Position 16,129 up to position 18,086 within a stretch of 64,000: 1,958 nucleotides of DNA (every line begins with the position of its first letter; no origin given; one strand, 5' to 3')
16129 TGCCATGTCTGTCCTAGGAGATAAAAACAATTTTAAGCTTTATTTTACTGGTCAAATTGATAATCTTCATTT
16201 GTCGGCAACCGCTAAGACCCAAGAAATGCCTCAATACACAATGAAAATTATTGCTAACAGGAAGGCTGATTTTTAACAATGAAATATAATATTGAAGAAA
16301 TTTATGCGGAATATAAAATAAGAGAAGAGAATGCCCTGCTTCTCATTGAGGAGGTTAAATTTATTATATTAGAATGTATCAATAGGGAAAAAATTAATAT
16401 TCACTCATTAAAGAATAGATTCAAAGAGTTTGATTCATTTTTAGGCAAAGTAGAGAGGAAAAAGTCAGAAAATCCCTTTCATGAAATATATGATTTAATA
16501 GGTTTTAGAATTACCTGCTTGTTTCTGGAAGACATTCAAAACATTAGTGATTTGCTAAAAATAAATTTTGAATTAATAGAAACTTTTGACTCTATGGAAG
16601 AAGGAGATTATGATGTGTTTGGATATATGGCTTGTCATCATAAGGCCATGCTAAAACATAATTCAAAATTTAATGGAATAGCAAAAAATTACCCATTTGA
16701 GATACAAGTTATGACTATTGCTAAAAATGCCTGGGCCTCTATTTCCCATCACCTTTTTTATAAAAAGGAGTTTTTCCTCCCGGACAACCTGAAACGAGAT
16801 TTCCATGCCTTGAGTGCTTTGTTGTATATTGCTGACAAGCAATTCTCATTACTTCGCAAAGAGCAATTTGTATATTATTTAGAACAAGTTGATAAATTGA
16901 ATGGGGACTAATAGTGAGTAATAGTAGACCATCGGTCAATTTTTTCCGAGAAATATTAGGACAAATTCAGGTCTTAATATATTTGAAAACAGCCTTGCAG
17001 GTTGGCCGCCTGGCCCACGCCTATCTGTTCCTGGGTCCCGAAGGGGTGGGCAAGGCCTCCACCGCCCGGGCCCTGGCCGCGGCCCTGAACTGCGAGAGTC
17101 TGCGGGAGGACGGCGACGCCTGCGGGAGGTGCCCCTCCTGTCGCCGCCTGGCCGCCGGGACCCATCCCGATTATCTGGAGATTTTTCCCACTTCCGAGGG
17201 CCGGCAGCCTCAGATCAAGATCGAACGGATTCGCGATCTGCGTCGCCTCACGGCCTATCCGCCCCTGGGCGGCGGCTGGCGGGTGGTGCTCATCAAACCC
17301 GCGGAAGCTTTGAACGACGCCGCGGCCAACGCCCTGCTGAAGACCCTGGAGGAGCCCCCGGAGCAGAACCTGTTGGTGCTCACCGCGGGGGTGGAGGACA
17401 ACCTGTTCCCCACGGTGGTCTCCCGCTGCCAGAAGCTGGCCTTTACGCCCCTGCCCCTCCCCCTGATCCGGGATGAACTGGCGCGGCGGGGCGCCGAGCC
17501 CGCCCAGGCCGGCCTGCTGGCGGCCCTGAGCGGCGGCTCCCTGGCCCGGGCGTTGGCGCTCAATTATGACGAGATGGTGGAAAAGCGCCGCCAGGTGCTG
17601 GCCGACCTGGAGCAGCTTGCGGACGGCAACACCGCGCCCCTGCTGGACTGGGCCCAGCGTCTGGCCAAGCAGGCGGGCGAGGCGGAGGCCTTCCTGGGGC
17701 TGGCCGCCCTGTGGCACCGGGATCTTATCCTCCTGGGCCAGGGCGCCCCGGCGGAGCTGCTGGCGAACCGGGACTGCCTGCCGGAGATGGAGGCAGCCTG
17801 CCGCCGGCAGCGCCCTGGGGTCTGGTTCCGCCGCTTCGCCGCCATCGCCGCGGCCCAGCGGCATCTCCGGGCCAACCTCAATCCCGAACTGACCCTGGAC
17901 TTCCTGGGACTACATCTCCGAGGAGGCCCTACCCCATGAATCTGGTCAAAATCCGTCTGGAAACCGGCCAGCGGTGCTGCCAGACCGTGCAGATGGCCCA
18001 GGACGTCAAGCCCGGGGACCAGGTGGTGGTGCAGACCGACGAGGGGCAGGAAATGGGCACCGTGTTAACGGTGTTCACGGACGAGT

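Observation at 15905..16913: AT-rich 1-kb islet between guaA and holB carries a GrlR-like gene plus a stand-alone RelA/SpoT synthetase-domain gene: candidate toxSAS-type toxin-antitoxin/defence pair with an undescribed partner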

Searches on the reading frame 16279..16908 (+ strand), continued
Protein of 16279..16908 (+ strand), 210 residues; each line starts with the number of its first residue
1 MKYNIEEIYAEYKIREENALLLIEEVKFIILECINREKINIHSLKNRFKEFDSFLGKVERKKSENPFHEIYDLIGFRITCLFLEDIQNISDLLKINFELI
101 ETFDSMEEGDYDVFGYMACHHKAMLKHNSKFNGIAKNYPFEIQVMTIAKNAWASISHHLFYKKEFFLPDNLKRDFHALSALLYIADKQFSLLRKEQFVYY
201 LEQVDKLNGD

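Call 80: get_annotated_region(hit=H1, flank=2500)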
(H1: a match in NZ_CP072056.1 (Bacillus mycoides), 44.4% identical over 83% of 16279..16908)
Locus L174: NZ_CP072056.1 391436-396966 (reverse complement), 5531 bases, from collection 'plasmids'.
description: Bacillus mycoides strain JAS85/1 plasmid pBM482, complete sequence
organism: Bacillus mycoides (NCBI taxid 1405)
taxonomy: Bacteria; Bacillota; Bacilli; Bacillales; Bacillaceae; Bacillus; Bacillus mycoides
host: -; source: cell culture,soil; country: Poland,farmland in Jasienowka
typing (MOB-suite, as given by PLSDB): non-mobilizable; replicon rep_cluster_125; mating-pair formation MPF_T
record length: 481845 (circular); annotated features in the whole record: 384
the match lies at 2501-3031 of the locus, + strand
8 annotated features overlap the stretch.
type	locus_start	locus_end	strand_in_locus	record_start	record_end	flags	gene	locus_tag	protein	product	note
CDS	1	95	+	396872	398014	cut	-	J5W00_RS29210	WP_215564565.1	DUF3800 domain-containing protein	-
CDS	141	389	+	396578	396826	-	-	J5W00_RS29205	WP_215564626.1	hypothetical protein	-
CDS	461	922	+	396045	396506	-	-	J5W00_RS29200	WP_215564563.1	hypothetical protein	-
CDS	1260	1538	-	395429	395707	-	-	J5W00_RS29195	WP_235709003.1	helix-turn-helix transcriptional regulator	-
CDS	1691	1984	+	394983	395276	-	-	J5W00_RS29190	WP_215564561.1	hypothetical protein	-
CDS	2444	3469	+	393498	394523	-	-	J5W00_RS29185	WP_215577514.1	hypothetical protein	-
CDS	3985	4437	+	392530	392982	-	-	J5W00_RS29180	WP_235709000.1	recombinase family protein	GO:0006310 - DNA recombination [Evidence IEA]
CDS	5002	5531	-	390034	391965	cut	-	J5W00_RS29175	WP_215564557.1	P-loop NTPase fold protein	-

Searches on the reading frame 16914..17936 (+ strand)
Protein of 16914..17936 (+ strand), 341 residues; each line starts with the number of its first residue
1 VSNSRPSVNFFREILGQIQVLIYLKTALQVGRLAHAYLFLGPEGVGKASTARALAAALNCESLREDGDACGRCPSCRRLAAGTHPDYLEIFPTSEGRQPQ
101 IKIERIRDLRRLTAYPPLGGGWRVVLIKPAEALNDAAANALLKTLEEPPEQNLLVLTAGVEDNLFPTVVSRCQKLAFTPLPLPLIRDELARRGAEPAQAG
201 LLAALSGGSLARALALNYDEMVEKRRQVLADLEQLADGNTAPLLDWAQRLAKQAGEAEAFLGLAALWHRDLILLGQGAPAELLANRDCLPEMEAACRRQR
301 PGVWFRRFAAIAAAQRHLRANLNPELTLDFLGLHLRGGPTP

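Call 4: search_protein_families(library=pfam, proteins=[window:16914-17936:+], max_evalue=1)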
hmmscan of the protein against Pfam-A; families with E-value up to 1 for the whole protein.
window:16914-17936:+ (341 aa): 10 families
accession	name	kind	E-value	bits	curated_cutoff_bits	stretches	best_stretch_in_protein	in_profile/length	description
PF13177.12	DNA_pol3_delta2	-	4.6e-47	160.4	27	1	17-180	2-160/161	DNA polymerase III, delta subunit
PF00004.35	AAA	-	2.6e-05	25.1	21.2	1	38-178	2-129/131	ATPase family associated with various cellular activities (AAA)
PF07728.20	AAA_5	-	0.038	14.4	22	1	38-61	3-27/139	AAA domain (dynein-related subfamily)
PF13191.12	AAA_16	-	0.04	14.9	32.6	1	35-108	25-96/167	AAA ATPase domain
PF13671.12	AAA_33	-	0.061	14.1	27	1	38-67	3-32/143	AAA domain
PF05673.19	DUF815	-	0.1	12.2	23.8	1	25-64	44-83/249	Protein of unknown function (DUF815)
PF06144.19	DNA_pol3_delta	-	0.21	12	21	1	116-159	52-101/124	DNA polymerase III, delta subunit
PF05496.18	RuvB_N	-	0.21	11.8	27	1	19-61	18-60/159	Holliday junction DNA helicase RuvB P-loop domain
PF13521.12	AAA_28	-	0.22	12.1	27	1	38-65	3-30/164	AAA domain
PF01078.27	Mg_chelatase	-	0.23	11.3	20.3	1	13-59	4-47/207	Magnesium chelatase, subunit ChlI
